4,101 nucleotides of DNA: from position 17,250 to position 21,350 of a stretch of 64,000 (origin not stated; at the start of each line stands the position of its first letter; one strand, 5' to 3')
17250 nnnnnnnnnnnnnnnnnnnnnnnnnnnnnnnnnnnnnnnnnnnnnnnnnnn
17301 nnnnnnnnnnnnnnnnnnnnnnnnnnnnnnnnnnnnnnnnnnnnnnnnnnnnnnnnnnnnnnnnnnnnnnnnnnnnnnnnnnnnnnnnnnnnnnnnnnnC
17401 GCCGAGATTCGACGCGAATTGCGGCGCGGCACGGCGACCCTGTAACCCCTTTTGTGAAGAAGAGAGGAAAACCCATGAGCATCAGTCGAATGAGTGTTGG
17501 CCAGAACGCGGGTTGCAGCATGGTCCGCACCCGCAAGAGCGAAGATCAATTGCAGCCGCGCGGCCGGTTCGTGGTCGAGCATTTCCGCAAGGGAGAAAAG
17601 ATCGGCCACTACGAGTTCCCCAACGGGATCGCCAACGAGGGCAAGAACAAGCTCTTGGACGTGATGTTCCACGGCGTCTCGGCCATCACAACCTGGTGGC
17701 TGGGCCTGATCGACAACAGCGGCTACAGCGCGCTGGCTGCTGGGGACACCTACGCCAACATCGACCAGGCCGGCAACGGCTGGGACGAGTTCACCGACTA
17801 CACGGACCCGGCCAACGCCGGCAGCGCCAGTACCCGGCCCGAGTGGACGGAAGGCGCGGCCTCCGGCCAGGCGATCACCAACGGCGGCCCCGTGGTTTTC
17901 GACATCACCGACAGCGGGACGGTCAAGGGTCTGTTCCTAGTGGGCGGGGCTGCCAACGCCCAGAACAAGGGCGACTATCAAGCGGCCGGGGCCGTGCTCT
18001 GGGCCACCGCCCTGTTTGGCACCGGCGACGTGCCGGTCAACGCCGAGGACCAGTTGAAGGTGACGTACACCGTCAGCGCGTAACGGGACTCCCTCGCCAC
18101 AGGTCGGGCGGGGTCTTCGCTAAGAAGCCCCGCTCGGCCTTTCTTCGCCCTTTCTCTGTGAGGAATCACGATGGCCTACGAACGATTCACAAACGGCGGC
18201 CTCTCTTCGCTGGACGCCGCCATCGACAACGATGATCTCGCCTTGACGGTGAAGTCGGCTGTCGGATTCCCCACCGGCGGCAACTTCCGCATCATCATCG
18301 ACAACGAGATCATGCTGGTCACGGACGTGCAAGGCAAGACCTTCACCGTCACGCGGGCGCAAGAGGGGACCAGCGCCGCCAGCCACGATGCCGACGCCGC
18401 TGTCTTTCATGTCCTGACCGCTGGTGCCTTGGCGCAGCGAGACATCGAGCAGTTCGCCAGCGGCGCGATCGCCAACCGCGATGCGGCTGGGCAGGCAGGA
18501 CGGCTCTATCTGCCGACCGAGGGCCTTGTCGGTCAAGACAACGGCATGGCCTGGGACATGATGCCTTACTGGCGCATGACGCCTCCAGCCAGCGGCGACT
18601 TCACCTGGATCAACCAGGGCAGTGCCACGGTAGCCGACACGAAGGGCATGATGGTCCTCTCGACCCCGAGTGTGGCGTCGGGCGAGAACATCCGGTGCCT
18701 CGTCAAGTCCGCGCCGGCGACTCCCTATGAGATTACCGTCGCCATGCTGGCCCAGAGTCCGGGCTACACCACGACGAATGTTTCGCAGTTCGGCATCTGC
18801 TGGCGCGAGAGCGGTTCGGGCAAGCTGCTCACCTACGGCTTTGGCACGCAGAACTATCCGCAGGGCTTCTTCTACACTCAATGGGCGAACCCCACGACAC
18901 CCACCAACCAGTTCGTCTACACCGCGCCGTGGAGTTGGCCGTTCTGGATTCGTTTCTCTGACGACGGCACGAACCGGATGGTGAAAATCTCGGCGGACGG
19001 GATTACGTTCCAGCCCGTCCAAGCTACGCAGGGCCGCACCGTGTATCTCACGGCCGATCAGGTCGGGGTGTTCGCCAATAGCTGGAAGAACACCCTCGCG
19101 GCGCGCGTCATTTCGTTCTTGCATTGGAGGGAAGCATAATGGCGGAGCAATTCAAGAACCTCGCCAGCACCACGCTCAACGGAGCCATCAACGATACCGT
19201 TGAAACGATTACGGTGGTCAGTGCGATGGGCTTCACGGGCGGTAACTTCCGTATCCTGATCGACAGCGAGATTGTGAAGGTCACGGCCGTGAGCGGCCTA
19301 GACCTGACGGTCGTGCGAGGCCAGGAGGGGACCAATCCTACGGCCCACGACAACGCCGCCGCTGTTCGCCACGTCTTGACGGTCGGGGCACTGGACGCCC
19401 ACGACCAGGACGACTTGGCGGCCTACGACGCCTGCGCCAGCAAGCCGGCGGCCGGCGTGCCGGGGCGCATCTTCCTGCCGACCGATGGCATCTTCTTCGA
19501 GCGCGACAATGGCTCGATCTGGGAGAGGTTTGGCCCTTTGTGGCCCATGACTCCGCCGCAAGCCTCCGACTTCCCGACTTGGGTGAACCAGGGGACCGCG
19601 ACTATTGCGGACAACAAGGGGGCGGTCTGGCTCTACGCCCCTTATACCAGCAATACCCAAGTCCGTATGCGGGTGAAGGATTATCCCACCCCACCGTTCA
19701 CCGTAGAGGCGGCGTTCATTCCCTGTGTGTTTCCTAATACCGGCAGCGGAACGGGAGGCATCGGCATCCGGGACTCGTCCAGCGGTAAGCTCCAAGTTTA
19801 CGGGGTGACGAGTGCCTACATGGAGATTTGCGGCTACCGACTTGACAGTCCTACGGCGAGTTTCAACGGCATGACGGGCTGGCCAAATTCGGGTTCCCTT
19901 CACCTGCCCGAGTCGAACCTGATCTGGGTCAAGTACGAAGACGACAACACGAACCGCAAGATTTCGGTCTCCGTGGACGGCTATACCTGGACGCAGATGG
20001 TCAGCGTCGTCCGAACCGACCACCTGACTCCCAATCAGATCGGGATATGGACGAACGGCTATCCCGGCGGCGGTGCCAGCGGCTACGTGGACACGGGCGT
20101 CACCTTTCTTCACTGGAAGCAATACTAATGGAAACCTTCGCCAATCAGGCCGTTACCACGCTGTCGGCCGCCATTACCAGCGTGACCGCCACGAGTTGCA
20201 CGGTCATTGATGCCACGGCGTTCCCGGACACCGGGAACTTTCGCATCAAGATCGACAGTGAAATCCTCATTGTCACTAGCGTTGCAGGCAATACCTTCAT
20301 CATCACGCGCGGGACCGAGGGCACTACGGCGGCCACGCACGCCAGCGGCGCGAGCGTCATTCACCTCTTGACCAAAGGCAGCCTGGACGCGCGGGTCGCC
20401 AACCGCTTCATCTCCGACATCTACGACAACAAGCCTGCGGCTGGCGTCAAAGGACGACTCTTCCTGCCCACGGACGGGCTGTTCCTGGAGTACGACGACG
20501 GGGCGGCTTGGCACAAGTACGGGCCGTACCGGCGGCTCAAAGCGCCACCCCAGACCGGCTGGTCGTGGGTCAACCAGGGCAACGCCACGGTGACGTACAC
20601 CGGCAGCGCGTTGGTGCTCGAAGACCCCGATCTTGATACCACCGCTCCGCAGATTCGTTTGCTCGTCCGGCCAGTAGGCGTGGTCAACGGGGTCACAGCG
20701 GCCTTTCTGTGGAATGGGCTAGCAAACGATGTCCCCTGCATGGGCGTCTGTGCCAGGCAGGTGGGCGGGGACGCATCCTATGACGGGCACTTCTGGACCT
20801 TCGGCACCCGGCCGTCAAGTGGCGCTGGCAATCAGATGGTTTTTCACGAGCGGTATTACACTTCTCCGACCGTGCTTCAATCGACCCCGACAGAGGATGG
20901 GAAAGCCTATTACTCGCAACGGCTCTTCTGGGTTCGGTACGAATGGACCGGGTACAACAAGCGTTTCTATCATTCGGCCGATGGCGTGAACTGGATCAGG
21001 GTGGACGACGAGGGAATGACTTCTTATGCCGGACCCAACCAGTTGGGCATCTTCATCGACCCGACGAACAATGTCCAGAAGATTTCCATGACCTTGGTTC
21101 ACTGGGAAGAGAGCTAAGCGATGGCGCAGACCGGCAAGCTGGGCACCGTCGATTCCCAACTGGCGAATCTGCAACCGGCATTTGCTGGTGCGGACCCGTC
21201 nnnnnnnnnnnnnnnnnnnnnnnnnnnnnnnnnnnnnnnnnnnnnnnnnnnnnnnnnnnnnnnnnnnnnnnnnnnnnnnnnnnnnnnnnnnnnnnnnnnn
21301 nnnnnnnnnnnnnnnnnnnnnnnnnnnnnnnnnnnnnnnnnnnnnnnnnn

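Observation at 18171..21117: Three tandem paralogous fibre or receptor-binding-like genes with a shared N-terminal domain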

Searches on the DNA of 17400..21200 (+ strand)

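Call 6: search_dna_similar(query=window:17400-21200:+, collection=phages, mode=near, max_rows=30)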
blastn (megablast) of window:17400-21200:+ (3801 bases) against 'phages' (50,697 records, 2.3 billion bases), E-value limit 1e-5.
No match.

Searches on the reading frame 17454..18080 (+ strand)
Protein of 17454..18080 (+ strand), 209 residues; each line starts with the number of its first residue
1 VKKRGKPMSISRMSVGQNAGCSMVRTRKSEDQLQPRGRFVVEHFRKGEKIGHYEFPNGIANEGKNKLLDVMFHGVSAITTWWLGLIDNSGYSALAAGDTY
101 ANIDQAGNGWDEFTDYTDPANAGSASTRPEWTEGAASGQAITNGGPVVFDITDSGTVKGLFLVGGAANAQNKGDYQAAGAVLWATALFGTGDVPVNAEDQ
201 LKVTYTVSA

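Call 4: search_protein_families(library=pfam, proteins=[window:17454-18080:+], max_evalue=0.1)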
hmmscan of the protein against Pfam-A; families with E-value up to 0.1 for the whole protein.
window:17454-18080:+ (209 aa): 0 families

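Call 5: search_protein_families(library=phrogs, proteins=[window:17454-18080:+], max_evalue=0.01)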
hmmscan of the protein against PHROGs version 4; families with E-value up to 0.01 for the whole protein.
window:17454-18080:+ (209 aa): 3 families
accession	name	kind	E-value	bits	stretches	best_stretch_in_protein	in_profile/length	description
phrog_8123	-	unknown function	2.6e-10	41.3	1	53-174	47-163/192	-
phrog_17792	-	unknown function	0.0011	20.2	1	58-163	3-100/143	-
phrog_5417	-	unknown function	0.0064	17.3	0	32-142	7-120/156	-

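Call 40: search_solved_structures(query=window:17454-18080:+, max_evalue=1)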
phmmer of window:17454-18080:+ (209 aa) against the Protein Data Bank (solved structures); distinct sequences matched with E-value up to 1: 2.
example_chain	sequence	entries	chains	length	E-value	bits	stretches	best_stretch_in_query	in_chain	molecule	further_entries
26la_U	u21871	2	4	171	0.17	14.9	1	59-173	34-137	Structural protein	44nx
8j72_A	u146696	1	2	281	0.85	12.6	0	36-73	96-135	E3 ubiquitin-protein ligase TRIM71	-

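Call 65: search_solved_structures(query=A4, max_evalue=10, show_alignments=1)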
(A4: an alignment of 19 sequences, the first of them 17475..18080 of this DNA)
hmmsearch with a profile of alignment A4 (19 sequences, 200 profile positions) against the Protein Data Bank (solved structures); distinct sequences matched with E-value up to 10: 2.
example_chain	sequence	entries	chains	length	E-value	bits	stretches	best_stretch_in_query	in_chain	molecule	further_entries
26la_U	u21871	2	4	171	7.4e-13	51.7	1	38-193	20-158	Structural protein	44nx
4fk7_A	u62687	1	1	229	0.78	12.4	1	21-77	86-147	Putative ADP-ribosyltransferase Certhrax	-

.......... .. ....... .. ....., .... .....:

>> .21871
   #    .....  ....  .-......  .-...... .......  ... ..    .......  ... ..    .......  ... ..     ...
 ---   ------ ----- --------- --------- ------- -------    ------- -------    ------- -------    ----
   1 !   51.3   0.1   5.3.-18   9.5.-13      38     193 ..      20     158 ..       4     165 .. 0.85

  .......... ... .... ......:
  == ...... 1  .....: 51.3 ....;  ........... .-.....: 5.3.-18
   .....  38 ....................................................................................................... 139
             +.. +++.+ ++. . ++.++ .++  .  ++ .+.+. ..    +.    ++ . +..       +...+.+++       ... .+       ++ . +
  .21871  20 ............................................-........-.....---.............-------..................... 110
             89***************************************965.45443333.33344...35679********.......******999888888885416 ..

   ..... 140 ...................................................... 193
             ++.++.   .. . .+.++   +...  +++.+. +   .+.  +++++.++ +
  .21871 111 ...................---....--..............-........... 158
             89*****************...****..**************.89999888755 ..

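Call 70: find_homologous_proteins(query=A4, max_evalue=0.00001)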
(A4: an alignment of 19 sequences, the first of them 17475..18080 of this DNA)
Query A4 (19 sequences) (202 aa, profile of the alignment): 1528 proteins with E <= 0.00001 among 8000 candidates; the best 120 are listed.
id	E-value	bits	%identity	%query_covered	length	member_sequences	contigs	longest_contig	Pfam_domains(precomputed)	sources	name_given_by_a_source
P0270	1.2e-93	330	89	100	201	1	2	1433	-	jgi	jgi:hypothetical protein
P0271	1.9e-93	330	86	100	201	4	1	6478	-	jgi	-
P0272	3.8e-93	329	87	100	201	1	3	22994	-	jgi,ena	-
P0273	4.0e-93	328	90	100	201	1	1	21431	-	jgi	-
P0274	4.4e-93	328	87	100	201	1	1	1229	-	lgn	-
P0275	4.6e-93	328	90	100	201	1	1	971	-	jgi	jgi:hypothetical protein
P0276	5.7e-93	328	85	100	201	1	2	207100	-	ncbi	-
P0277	6.3e-93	328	89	100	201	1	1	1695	-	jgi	jgi:hypothetical protein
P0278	1.2e-92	327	90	100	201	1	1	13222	-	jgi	jgi:hypothetical protein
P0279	4.1e-92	325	84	100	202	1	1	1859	-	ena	-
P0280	4.4e-92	325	84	100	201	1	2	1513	-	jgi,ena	jgi:hypothetical protein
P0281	6.6e-92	325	89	100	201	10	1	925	-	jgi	-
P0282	9.0e-92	324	87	100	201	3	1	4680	-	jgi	-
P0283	9.7e-92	324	89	100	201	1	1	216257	-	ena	-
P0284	1.0e-91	324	69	99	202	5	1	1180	-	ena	-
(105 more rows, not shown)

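Call 79: predict_structure(alignment_id=A5)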
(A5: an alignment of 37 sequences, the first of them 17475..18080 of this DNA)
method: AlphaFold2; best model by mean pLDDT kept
length: 202 residues; sequences in the alignment: 37
mean_pLDDT: 73.9   pTM: 0.71
mean pLDDT of the five models: 73.9, 71.8, 68.9, 53.6, 47.6
residues with pLDDT >= 90: 34; 70-90: 91; 50-70: 53; < 50: 24
segments of 3 or more residues with pLDDT < 50: 1-18, 20-23
pLDDT, mean of each block of 10 residues (from residue 1): 43 46 58 91 87 62 53 83 65 78 83 66 75 77 91 86 81 80 87 88 67
secondary structure, 60 per line:
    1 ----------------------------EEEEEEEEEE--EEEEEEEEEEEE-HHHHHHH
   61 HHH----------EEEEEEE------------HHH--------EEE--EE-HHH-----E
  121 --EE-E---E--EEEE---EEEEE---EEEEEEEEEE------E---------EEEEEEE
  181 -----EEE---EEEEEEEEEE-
elements in order: E29-38 E41-52 H54-63 E74-80 E104-106 E133-136 E140-144 E148-157 E174-180 E186-188 E192-201

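Call 96: search_protein_families(library=ncbifam, proteins=[window:17454-18080:+], max_evalue=0.01)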
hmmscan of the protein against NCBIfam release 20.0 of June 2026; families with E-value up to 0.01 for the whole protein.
window:17454-18080:+ (209 aa): 0 families
